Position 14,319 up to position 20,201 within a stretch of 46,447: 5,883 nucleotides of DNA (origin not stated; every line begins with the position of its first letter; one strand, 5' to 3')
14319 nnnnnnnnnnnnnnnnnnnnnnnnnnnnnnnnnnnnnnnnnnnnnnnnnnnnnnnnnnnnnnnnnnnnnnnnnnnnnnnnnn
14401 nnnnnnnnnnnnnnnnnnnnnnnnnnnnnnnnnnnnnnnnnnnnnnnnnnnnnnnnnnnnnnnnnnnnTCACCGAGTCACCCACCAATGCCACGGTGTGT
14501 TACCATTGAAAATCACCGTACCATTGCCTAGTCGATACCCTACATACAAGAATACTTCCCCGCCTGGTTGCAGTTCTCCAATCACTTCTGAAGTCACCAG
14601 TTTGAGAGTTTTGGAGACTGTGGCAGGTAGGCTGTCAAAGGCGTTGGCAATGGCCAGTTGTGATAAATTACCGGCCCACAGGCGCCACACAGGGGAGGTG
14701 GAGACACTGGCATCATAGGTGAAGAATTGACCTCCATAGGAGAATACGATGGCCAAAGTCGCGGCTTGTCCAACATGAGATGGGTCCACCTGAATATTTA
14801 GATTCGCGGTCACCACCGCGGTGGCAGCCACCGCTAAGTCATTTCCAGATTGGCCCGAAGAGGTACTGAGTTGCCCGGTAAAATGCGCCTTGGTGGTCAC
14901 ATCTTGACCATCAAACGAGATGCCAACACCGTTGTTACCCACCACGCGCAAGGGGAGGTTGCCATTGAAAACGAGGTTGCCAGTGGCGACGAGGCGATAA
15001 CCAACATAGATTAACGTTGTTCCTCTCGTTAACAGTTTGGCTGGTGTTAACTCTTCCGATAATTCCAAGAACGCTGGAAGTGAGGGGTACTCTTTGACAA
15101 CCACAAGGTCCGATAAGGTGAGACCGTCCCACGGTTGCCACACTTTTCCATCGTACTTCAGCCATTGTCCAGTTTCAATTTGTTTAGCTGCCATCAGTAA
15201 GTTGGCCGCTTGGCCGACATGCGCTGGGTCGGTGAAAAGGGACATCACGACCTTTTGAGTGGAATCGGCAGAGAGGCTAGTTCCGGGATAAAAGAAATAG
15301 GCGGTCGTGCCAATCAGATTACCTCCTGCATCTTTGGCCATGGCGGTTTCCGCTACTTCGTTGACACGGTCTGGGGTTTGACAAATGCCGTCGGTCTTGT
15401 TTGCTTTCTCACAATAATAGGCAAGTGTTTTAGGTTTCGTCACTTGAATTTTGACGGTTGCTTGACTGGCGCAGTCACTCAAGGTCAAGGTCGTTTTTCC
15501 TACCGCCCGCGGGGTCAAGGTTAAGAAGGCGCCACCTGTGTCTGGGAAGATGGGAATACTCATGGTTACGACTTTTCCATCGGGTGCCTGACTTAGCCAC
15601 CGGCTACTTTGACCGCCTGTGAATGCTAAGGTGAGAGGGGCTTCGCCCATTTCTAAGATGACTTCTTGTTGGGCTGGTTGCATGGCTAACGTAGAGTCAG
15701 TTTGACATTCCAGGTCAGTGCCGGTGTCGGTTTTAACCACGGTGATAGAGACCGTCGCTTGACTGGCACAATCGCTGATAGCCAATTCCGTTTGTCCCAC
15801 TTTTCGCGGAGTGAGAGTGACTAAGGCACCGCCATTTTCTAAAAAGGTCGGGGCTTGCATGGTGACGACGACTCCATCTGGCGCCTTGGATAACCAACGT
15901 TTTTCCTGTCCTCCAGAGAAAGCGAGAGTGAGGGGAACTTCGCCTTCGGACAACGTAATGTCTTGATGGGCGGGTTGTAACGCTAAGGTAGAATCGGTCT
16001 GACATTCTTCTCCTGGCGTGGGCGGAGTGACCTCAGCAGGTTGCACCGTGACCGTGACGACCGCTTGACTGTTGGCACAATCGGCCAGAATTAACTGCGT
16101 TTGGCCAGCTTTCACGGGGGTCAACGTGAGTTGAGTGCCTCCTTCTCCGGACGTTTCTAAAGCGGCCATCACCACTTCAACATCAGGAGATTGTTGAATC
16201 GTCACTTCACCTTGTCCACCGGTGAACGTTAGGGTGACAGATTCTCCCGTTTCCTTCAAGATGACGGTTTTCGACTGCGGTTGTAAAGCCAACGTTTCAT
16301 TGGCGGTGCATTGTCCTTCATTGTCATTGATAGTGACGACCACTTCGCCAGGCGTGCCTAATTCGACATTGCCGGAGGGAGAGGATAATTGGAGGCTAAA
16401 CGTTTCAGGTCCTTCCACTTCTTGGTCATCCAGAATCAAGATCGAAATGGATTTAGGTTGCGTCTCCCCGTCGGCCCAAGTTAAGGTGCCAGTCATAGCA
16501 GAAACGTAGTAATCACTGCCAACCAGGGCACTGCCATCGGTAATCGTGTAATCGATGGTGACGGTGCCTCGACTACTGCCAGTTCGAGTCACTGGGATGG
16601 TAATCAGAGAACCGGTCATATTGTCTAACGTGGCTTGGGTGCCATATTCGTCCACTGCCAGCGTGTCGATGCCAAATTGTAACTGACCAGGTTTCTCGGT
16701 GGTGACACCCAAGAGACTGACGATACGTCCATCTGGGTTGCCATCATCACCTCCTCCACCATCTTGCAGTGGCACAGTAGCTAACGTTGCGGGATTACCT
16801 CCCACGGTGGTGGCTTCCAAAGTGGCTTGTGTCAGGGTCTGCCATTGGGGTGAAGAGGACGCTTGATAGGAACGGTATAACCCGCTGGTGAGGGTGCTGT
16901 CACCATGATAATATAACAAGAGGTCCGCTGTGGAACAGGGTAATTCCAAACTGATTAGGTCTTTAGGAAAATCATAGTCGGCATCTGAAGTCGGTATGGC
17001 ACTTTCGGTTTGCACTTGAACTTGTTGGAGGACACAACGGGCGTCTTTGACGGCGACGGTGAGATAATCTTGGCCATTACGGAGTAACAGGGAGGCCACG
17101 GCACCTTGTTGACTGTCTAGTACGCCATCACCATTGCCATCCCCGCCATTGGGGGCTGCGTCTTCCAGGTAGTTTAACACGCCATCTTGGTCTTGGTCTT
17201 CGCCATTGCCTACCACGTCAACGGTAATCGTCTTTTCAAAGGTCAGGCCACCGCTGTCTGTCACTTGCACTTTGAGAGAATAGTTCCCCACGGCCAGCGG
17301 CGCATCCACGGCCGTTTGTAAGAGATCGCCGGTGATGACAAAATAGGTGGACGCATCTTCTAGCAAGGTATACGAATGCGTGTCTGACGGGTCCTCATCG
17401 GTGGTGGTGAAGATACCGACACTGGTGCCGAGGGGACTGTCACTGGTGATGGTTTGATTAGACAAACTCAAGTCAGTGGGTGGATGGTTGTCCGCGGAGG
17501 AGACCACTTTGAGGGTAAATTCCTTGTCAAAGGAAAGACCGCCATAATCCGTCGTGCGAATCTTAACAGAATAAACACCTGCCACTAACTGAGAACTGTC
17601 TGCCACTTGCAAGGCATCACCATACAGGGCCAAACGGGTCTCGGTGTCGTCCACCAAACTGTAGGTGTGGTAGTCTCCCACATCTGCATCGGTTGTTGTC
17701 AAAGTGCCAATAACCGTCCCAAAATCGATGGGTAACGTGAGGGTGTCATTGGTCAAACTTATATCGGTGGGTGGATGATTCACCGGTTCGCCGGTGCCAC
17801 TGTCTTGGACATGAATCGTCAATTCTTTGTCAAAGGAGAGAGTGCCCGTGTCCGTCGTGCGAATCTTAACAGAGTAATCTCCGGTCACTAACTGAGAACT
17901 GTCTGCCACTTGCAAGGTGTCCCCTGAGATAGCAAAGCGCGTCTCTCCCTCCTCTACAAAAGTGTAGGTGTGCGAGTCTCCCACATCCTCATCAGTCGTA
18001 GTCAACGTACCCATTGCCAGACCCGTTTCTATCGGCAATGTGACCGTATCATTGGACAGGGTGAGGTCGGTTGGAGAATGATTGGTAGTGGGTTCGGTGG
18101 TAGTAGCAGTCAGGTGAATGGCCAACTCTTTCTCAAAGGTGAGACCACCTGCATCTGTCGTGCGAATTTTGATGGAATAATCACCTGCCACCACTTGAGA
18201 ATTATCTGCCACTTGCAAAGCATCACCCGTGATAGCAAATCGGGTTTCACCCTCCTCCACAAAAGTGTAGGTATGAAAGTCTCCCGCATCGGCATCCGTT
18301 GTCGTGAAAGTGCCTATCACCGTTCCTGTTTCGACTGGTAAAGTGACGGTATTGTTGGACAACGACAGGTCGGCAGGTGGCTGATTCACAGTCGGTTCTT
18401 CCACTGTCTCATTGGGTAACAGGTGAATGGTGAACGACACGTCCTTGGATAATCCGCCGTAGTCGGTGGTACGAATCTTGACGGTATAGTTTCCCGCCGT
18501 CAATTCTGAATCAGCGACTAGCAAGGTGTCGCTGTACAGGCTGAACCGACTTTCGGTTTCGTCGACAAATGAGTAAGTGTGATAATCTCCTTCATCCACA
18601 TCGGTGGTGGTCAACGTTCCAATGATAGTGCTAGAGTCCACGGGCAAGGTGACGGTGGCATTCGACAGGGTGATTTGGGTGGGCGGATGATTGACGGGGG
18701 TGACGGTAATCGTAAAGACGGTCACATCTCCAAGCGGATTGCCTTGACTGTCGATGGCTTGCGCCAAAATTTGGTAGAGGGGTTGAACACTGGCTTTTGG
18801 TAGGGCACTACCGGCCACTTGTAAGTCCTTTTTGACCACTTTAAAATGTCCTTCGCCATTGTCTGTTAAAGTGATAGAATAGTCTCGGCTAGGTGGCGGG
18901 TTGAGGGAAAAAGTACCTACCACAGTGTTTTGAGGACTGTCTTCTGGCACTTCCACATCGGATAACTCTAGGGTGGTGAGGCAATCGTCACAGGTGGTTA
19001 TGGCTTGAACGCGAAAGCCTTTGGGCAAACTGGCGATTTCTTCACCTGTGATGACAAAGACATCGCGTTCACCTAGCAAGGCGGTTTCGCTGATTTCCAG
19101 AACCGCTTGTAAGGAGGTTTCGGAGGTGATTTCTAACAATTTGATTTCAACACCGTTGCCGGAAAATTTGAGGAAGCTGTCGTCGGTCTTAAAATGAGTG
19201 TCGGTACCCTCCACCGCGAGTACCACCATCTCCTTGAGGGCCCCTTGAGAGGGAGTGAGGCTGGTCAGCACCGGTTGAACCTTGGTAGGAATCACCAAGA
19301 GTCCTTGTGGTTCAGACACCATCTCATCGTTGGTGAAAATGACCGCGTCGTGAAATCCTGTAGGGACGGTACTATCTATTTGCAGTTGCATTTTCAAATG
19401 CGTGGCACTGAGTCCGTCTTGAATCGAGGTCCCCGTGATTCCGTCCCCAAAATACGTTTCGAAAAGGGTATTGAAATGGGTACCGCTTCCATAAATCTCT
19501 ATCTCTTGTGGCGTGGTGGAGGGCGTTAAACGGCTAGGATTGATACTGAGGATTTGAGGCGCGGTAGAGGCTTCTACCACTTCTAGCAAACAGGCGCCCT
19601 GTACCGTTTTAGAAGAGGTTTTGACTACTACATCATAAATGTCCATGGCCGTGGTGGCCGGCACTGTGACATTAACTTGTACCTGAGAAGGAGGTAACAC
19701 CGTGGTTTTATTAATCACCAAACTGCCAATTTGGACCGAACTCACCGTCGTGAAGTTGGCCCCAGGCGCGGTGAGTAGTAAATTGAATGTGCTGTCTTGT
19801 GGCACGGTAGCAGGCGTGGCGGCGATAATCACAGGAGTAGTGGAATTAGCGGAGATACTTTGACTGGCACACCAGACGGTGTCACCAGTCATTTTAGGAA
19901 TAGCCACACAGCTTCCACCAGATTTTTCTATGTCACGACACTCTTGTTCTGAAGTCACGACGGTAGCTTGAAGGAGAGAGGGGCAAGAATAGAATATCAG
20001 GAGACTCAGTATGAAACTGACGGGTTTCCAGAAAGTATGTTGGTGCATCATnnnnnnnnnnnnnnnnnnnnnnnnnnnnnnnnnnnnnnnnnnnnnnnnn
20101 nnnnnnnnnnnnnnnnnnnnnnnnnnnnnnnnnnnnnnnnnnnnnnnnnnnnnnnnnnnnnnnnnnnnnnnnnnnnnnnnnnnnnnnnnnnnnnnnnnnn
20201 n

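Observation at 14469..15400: Unrecognised ~110-aa C-terminal domain shared by three different secreted proteins (two tandem copies in the giant adhesin)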

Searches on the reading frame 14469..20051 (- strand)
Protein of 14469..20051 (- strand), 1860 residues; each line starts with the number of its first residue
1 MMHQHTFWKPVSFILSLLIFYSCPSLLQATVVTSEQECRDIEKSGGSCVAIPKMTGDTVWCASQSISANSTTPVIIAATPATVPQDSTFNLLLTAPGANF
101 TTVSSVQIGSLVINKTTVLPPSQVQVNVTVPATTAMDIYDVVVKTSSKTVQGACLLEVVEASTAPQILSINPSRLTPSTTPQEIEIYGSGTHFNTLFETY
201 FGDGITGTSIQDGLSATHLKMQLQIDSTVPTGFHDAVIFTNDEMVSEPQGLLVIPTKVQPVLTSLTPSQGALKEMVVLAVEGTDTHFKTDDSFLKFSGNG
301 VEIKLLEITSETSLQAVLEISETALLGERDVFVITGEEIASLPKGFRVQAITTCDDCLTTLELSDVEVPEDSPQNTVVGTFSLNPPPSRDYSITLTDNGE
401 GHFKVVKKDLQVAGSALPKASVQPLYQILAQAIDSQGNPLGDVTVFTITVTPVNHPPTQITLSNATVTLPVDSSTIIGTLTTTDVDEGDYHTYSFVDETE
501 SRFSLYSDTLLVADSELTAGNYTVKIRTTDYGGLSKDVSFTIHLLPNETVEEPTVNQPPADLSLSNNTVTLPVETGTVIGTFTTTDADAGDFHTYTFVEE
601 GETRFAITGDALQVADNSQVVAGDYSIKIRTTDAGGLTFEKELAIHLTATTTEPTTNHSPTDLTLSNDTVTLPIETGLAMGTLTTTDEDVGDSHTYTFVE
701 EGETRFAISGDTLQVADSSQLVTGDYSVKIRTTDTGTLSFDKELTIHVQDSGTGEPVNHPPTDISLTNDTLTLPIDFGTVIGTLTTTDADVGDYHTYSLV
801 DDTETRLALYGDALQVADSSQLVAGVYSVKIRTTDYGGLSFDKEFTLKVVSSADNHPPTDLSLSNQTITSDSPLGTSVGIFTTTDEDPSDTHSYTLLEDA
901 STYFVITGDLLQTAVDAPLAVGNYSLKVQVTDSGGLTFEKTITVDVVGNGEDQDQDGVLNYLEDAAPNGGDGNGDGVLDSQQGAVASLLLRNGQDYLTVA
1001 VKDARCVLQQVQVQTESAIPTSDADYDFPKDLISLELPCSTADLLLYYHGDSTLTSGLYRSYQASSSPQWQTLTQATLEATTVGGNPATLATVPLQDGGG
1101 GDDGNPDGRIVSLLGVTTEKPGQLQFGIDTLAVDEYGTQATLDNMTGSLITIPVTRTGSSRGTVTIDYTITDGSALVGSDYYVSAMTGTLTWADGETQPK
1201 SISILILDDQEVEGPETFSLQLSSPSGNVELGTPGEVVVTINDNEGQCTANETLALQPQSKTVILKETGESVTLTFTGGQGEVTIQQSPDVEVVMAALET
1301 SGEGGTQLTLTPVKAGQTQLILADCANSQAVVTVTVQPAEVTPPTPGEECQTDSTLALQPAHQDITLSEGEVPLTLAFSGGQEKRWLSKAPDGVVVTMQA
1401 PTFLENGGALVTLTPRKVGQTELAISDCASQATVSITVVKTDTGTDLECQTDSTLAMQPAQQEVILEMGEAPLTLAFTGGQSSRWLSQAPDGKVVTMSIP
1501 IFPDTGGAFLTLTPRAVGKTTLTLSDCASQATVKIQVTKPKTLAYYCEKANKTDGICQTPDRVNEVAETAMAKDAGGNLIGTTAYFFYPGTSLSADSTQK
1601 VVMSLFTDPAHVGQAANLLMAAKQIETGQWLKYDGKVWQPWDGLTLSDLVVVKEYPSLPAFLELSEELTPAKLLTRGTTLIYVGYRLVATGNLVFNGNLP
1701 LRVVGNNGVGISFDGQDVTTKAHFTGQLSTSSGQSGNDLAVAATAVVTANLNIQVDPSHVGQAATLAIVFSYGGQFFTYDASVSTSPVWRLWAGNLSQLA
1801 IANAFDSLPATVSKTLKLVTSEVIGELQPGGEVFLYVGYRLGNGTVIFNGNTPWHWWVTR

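Call 6: search_protein_families(library=pfam, proteins=[window:14469-20051:-], max_evalue=0.1)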
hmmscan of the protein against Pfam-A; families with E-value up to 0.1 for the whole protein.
window:14469-20051:- (1860 aa): 8 families
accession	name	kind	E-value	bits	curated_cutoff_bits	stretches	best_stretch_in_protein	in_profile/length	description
PF03160.20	Calx-beta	-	1.6e-15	57.6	27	1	1146-1244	21-118/119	Calx-beta domain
PF00028.23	Cadherin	-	1.1e-08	35.8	28.8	1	868-946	5-92/93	Cadherin domain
PF07495.19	Y_Y_Y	-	4.8e-08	33.2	26.6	0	515-541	33-59/65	Y_Y_Y domain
PF16967.11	TcfC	-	1.6e-06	28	29.4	0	515-537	39-61/68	E-set like domain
PF13629.12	T2SS-T3SS_pil_N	-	0.011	15.8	23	0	1305-1335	39-70/72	Pilus formation protein N terminal region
PF15418.12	DUF4625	-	0.035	14.8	27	0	619-647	102-130/131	Domain of unknown function (DUF4625)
PF22352.2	K319L-like_PKD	-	0.038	14.4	27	0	565-641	3-78/84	K319L-like, PKD domain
PF02518.31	HATPase_c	-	0.064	14.1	26.4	0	1704-1762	42-99/111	Histidine kinase-, DNA gyrase B-, and HSP90-like ATPase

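Call 7: search_protein_families(library=ncbifam, proteins=[window:14469-20051:-], max_evalue=0.1)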
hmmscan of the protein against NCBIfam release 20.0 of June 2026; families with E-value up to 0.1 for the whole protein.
window:14469-20051:- (1860 aa): 3 families
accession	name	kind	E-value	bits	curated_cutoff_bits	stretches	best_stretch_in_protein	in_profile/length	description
TIGR00845.1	caca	equivalog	2.5e-08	32.2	679.85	1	1140-1229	405-490/921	sodium/calcium exchanger 1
TIGR03908.1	QH_alpha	equivalog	0.0091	14.6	274.35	0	156-238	284-360/510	quinohemoprotein amine dehydrogenase subunit alpha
NF041597.1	T3SS_coreg_PtrC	equivalog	0.072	12.7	45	0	631-648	11-28/52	type III secretion system co-regulatory protein PtrC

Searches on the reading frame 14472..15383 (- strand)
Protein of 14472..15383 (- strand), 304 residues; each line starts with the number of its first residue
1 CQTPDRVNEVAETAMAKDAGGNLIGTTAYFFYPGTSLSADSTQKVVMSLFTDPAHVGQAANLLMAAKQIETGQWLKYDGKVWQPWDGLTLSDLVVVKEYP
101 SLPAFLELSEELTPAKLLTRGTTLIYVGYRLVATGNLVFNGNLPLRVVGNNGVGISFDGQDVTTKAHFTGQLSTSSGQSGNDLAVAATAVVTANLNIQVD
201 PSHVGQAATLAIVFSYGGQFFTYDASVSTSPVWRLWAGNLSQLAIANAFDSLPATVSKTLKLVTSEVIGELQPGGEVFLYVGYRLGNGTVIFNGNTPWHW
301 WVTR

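Call 73: predict_structure(alignment_id=A5)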
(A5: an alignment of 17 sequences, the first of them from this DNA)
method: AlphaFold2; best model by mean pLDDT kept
length: 304 residues; sequences in the alignment: 17
mean_pLDDT: 86.6   pTM: 0.71
mean pLDDT of the five models: 86.6, 86.2, 86.1, 84.3, 83.2
residues with pLDDT >= 90: 163; 70-90: 112; 50-70: 20; < 50: 9
segments of 3 or more residues with pLDDT < 50: 1-9
pLDDT, mean of each block of 10 residues (from residue 1): 40 87 94 70 81 98 91 89 89 94 93 77 92 96 87 89 90 90 88 93 95 90 77 86 88 94 80 82 94 88 85
secondary structure, 60 per line:
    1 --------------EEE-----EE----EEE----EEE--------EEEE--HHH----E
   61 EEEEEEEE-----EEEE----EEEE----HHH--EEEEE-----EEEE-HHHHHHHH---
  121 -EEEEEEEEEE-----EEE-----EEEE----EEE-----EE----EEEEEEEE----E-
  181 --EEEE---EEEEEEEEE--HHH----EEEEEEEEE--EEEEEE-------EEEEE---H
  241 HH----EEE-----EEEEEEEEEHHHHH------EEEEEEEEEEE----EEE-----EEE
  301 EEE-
elements in order: E15-17 E29-31 E36-38 E47-50 E60-68 E74-77 E82-85 E95-99 E105-108 H110-117 E122-131 E137-139 E145-148 E153-155 E167-174 E183-186 E190-198 E208-216 E219-224 E232-236 E247-249 E255-263 H264-268 E275-285 E290-292 E298-303
